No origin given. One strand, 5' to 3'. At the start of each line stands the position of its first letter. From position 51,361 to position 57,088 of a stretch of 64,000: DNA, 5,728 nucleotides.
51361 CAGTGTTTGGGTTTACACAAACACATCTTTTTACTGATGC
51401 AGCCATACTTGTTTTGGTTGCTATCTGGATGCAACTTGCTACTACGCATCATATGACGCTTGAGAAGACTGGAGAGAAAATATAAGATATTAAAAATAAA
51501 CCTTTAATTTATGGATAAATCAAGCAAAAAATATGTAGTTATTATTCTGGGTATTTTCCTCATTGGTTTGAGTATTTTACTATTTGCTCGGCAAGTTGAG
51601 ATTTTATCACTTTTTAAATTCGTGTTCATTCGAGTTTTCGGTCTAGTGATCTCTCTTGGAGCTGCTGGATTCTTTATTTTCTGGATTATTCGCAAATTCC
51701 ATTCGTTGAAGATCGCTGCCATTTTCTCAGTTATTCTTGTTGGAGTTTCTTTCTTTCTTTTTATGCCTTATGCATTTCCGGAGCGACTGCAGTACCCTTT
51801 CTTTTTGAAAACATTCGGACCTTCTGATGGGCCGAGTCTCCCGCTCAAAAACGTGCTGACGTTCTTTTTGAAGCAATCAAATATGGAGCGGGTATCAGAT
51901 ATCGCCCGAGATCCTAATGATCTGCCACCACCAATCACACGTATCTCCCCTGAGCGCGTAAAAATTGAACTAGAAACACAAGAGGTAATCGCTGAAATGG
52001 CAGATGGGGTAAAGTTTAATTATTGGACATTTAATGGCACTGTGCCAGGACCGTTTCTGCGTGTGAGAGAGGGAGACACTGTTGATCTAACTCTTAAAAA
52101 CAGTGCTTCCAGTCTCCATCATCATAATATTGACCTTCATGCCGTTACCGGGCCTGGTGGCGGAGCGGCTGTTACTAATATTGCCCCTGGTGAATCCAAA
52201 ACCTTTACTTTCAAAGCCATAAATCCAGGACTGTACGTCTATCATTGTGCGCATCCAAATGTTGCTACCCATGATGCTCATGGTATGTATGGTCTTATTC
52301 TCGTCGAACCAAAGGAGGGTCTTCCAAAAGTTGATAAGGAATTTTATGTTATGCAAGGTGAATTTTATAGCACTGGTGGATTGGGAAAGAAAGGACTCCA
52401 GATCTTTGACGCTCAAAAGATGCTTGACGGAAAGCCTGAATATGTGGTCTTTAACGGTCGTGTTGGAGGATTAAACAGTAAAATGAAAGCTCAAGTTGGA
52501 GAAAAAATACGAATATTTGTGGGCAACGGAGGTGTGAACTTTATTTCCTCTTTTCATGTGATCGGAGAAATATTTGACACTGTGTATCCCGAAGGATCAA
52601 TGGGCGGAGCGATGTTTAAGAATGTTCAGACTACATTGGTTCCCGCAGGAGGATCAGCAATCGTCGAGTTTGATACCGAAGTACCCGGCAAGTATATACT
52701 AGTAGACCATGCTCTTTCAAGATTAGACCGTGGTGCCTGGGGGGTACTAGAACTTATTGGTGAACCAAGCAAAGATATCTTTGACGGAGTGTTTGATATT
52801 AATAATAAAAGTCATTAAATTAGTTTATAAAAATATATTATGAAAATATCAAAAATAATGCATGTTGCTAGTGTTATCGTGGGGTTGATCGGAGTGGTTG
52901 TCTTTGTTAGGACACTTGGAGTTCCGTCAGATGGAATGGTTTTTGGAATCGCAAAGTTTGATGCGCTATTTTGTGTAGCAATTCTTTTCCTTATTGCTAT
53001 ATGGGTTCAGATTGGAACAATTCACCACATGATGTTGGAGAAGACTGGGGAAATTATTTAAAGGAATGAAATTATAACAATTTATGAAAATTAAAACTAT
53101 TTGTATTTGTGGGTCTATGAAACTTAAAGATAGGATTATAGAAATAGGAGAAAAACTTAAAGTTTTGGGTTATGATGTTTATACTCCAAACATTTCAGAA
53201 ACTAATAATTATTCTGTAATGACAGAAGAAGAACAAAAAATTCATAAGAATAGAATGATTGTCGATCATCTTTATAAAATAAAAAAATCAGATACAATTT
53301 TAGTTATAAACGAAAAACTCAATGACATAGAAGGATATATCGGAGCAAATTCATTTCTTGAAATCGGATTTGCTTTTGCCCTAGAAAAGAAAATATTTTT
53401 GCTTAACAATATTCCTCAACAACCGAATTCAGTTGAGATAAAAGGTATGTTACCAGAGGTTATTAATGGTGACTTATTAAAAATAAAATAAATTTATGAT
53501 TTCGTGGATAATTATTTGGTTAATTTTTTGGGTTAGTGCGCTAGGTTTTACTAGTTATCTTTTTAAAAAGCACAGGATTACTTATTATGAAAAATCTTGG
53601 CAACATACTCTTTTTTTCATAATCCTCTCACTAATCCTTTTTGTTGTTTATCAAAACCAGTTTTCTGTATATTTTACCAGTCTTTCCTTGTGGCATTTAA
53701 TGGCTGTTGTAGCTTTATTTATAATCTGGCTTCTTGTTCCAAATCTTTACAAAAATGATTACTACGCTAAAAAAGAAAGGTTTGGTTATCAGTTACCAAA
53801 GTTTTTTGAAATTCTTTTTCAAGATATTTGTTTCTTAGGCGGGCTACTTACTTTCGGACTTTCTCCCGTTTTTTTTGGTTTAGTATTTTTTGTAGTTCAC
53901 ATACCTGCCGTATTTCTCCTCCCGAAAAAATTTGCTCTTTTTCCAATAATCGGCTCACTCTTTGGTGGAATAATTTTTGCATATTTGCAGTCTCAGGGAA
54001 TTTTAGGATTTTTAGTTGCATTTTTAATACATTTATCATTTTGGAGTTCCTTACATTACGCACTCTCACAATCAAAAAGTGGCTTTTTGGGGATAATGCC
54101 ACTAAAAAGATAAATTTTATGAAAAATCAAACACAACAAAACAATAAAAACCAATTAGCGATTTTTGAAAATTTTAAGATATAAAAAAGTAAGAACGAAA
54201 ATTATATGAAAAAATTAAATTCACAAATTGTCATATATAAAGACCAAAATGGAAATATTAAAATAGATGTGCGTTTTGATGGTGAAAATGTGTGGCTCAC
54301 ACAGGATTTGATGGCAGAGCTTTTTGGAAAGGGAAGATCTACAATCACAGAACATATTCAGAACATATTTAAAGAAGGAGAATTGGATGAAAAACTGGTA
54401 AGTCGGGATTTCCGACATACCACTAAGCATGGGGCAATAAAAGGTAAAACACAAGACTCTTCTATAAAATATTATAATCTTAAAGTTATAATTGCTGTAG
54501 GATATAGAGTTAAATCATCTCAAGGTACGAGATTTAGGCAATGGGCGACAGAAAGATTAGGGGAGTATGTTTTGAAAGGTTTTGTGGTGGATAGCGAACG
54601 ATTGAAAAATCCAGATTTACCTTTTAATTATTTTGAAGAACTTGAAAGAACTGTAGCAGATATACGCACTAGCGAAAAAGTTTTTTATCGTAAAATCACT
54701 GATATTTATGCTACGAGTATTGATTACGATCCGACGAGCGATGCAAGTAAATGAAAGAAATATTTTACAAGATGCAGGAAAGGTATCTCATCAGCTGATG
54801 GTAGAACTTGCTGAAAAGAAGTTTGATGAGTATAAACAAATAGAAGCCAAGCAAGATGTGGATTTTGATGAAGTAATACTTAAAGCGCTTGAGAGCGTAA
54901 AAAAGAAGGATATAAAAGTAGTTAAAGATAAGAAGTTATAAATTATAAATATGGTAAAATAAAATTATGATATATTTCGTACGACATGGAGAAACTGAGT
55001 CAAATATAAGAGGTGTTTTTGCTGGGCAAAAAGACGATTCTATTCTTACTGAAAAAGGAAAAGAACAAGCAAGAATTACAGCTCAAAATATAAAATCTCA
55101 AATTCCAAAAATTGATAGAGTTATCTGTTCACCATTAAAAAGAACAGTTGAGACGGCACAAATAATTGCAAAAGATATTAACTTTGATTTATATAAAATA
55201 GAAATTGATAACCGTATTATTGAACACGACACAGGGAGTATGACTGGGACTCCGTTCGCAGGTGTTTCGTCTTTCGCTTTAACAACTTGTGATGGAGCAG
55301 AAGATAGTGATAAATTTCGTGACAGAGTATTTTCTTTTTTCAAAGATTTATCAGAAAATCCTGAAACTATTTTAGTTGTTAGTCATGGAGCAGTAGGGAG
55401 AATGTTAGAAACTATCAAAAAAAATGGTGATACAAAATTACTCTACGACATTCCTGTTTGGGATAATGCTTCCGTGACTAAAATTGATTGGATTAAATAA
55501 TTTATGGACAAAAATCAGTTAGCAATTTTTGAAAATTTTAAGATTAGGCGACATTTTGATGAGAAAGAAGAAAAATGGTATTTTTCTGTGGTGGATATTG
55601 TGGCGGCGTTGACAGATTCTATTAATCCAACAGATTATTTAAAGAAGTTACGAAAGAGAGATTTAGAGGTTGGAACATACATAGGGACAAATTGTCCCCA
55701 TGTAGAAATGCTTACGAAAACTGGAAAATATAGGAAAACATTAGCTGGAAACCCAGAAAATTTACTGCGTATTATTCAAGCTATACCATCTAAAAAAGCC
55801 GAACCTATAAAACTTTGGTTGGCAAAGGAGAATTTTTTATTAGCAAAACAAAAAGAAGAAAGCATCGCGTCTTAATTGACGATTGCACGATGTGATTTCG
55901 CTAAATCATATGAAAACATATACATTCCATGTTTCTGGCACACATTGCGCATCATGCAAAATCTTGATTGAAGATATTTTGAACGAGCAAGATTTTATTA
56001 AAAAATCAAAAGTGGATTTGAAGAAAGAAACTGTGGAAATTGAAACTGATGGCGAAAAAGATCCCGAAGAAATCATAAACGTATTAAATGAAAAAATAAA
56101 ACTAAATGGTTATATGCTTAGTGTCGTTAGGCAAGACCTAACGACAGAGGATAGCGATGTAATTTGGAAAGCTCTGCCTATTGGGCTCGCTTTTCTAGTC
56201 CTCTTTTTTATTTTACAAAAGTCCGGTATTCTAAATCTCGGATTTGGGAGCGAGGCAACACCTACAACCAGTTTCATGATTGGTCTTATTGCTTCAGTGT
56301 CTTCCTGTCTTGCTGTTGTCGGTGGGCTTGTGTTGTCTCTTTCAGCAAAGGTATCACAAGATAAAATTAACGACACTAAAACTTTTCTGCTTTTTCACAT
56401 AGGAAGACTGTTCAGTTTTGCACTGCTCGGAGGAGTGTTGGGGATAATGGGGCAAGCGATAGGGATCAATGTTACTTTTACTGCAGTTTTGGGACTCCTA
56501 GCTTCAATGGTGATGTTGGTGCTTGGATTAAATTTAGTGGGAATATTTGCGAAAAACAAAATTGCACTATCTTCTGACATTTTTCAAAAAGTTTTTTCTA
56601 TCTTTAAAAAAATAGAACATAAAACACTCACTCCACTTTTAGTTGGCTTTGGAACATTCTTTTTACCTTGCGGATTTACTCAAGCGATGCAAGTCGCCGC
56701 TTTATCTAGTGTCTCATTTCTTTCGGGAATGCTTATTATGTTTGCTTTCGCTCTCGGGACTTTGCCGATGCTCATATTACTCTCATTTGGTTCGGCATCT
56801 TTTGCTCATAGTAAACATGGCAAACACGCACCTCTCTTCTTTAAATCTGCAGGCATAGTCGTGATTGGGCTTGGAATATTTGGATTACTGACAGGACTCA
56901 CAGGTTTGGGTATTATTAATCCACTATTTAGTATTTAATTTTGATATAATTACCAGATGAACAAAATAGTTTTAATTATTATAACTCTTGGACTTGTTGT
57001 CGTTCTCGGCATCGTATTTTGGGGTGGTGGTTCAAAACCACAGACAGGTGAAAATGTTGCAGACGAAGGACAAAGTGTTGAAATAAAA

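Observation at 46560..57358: Copper island with a NirK-type nitrite reductase and a csoR promoter carrying a perfect palindromic operator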

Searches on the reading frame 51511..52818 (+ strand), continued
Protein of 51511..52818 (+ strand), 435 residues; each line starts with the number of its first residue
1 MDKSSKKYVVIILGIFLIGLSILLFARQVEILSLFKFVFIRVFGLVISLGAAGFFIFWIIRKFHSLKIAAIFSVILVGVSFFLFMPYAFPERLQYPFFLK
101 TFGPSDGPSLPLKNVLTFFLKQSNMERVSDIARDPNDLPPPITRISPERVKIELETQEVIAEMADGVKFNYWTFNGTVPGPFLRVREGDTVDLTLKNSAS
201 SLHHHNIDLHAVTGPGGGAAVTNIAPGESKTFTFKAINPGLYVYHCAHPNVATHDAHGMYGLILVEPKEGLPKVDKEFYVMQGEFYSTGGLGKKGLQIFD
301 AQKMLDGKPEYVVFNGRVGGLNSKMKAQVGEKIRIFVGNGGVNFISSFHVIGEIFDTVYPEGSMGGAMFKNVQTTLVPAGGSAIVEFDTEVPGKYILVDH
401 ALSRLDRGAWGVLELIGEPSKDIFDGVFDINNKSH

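Call 68: get_annotated_region(hit=H2, flank=9000)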
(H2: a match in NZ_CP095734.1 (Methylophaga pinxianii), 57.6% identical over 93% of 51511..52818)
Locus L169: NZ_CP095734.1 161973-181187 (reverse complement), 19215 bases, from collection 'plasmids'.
description: Methylophaga pinxianii strain TMB1265 plasmid pWTT2411, complete sequence
organism: Methylophaga pinxianii (NCBI taxid 2881052)
taxonomy: Bacteria; Pseudomonadota; Gammaproteobacteria; Thiotrichales; Piscirickettsiaceae; Methylophaga; Methylophaga pinxianii
host: -; source: pure culture; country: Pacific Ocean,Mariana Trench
typing (MOB-suite, as given by PLSDB): non-mobilizable
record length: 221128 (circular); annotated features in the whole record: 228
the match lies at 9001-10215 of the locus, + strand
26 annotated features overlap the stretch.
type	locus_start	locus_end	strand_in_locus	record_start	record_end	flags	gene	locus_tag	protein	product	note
CDS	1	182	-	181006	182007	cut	-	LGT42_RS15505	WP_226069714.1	PRTRC system protein D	-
CDS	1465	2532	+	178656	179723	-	-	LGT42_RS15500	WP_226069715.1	site-specific integrase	GO:0015074 - DNA integration [Evidence IEA]; GO:0006310 - DNA recombination [Evidence IEA]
CDS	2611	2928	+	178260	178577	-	-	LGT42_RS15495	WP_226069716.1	hypothetical protein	-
CDS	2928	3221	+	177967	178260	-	-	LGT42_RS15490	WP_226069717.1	hypothetical protein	-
CDS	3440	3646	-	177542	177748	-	-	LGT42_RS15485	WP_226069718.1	hypothetical protein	-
CDS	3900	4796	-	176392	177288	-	-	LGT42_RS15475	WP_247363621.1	cation transporter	GO:0006812 - monoatomic cation transport [Evidence IEA]; GO:0055085 - transmembrane transport [Evidence IEA]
CDS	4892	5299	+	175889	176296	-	cadR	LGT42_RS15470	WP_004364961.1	Cd(II)/Pb(II)-responsive transcriptional regulator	GO:0045893 - positive regulation of DNA-templated transcription [Evidence IEA]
CDS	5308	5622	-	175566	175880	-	-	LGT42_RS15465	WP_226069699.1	hypothetical protein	-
CDS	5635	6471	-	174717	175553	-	-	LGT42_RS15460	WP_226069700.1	HDOD domain-containing protein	-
CDS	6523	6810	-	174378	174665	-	-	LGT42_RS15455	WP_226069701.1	DUF6283 family protein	-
CDS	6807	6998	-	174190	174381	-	-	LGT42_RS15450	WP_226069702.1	hypothetical protein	-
CDS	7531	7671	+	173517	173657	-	-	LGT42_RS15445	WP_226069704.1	hypothetical protein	-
CDS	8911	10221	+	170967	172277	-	nirK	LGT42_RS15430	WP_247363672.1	copper-containing nitrite reductase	GO:0008152 - metabolic process [Evidence IEA]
CDS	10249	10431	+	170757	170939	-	-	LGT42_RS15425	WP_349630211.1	NnrS family protein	-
CDS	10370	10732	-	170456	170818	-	-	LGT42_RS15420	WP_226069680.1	hypothetical protein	-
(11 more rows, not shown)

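Call 70: predict_structure(alignment_id=A2)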
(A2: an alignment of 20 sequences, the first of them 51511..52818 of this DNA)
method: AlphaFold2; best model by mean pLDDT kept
length: 435 residues; sequences in the alignment: 20
mean_pLDDT: 63.2   pTM: 0.58
mean pLDDT of the five models: 63.2, 60.7, 60.3, 58.8, 57.6
residues with pLDDT >= 90: 27; 70-90: 160; 50-70: 119; < 50: 129
segments of 3 or more residues with pLDDT < 50: 90-111, 212-218, 248-257, 287-301, 303-305, 307-322, 341-378, 400-409, 432-435
pLDDT, mean of each block of 10 residues (from residue 1): 68 77 58 54 69 85 88 82 60 41 37 55 52 80 90 86 60 79 89 90 73 44 82 81 62 44 83 85 53 40 47 41 73 77 39 32 31 42 72 62 41 72 56 39
secondary structure, 60 per line:
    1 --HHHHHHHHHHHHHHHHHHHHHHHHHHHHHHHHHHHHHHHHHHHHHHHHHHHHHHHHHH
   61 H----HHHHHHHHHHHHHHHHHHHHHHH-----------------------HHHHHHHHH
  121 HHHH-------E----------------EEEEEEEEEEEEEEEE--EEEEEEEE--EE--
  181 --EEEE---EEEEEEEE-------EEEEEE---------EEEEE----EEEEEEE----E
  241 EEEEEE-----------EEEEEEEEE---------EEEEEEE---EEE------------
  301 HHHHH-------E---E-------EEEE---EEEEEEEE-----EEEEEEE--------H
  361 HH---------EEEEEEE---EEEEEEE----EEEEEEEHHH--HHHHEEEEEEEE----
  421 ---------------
elements in order: H3-61 H66-88 H112-124 E149-164 E167-174 E183-186 E190-197 E205-210 E220-224 E229-235 E240-246 E258-266 E276-282 E286-288 H301-305 E325-328 E332-339 E345-351 E372-378 E382-388 E393-399 H405-408 E409-416
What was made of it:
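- On Copper-containing nitrite reductase NirK (TIGR02376): The AlphaFold model was poor, with mean pLDDT 63 (call 70).
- Tried and rejected: AlphaFold model of full-length NirK, made to examine the conserved linker: a poor model with mean pLDDT 63, so I did not use it (call 70).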

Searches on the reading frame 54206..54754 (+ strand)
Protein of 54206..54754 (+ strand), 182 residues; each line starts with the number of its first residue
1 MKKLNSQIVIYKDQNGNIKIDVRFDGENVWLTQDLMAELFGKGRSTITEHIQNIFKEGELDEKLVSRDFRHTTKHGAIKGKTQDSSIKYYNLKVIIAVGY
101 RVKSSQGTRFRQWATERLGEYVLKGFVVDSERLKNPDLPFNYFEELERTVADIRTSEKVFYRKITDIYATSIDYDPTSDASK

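Call 7: search_protein_families(library=pfam, proteins=[window:54206-54754:+], max_evalue=0.01)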
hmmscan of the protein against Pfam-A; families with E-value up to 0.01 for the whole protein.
window:54206-54754:+ (182 aa): 1 family
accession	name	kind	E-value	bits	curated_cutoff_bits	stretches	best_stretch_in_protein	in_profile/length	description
PF13310.11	Virulence_RhuM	-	7e-45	153.7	33.7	1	65-181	2-115/252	Virulence protein RhuM family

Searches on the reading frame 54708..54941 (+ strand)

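Call 7: search_protein_families(library=pfam, proteins=[window:54708-54941:+], max_evalue=0.01)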
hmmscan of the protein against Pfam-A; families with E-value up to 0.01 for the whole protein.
window:54708-54941:+ (77 aa): 1 family
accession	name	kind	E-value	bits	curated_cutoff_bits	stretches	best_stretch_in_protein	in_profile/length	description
PF13310.11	Virulence_RhuM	-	7.6e-06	25.8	33.7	1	8-47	210-249/252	Virulence protein RhuM family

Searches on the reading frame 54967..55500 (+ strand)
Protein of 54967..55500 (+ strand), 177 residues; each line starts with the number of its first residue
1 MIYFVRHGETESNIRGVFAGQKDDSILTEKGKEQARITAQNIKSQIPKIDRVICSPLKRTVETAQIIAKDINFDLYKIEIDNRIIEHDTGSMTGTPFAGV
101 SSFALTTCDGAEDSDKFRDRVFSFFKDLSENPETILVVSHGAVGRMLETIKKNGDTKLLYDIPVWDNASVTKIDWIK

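Call 7: search_protein_families(library=pfam, proteins=[window:54967-55500:+], max_evalue=0.01)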
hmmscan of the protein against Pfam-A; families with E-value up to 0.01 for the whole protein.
window:54967-55500:+ (177 aa): 1 family
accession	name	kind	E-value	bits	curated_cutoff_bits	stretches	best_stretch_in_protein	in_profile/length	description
PF00300.27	His_Phos_1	-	2.1e-32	112.8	21.7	1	2-175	1-181/194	Histidine phosphatase superfamily (branch 1)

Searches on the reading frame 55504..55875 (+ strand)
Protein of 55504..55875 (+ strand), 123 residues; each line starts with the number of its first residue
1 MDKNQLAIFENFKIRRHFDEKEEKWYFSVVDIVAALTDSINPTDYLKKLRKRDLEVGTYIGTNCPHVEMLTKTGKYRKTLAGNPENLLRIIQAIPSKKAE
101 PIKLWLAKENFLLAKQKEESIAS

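Call 7: search_protein_families(library=pfam, proteins=[window:55504-55875:+], max_evalue=0.01)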
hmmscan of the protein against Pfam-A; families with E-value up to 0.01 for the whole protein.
window:55504-55875:+ (123 aa): 1 family
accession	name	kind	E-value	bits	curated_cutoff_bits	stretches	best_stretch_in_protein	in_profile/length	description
PF02498.22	Bro-N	-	3.7e-07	31.1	25.6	1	16-109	3-93/96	BRO family, N-terminal domain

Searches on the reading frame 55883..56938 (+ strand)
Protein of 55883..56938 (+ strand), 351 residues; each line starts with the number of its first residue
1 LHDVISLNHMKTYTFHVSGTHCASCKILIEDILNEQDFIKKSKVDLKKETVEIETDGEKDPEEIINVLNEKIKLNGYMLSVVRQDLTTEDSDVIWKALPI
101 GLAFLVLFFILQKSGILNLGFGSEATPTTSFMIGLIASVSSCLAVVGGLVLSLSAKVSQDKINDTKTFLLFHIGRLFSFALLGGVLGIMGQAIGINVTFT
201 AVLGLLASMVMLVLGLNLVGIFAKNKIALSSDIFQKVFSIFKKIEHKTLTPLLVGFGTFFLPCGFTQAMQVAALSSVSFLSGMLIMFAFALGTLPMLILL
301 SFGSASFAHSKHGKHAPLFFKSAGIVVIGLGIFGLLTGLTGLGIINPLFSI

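Call 7: search_protein_families(library=pfam, proteins=[window:55883-56938:+], max_evalue=0.01)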
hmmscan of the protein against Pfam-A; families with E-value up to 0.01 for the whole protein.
window:55883-56938:+ (351 aa): 2 families
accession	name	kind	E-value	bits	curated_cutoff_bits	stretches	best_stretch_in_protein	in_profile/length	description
PF13386.12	DsbD_2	-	2.5e-31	109.5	24.9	1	130-332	2-198/199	Cytochrome C biogenesis protein transmembrane region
PF00403.32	HMA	-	6.4e-12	46.1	24.8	1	14-69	1-57/62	Heavy-metal-associated domain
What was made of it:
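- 55883..56938 (+): Membrane protein fusing an HMA domain to a DsbD_2 (CcdA-like) domain. The likely start is the ATG at 55910. It has CASC in the HMA domain and Cys142 and Cys263 in hydrophobic stretches. Call 7: PF13386, E 2.5e-31, and PF00403.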

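Call 8: search_protein_families(library=ncbifam, proteins=[window:55883-56938:+], max_evalue=0.01)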
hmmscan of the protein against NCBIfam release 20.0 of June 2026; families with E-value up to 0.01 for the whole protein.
window:55883-56938:+ (351 aa): 8 families
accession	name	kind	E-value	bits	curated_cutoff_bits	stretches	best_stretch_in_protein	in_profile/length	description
NF033794.2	chaper_CopZ_Eh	exception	9.8e-07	28.8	95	1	14-70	3-60/68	copper chaperone CopZ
NF033795.1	chaper_CopZ_Bs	exception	1.2e-05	25.4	91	1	14-60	3-49/66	copper chaperone CopZ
NF033556.1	MerTP_fusion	equivalog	8.1e-05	22.3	180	1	6-77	115-183/186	mercuric transport protein MerTP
NF041115.1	UxxU_metal_bind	equivalog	0.0002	21.5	95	1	11-60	4-53/74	metal-binding (seleno)protein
TIGR02052.1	MerP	equivalog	0.00028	21.3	92.55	1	9-60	21-72/92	mercury resistance system periplasmic binding protein MerP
TIGR00003.1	TIGR00003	subfamily_domain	0.0011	19.2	62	1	14-70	3-60/66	copper ion binding protein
NF010311.1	PRK13748.1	subfamily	0.0025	16.7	600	1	14-93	2-77/560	mercury(II) reductase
NF047957.1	CopZ_AFE_1862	equivalog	0.0047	17.3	85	1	15-70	3-56/62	CopZ family metallochaperone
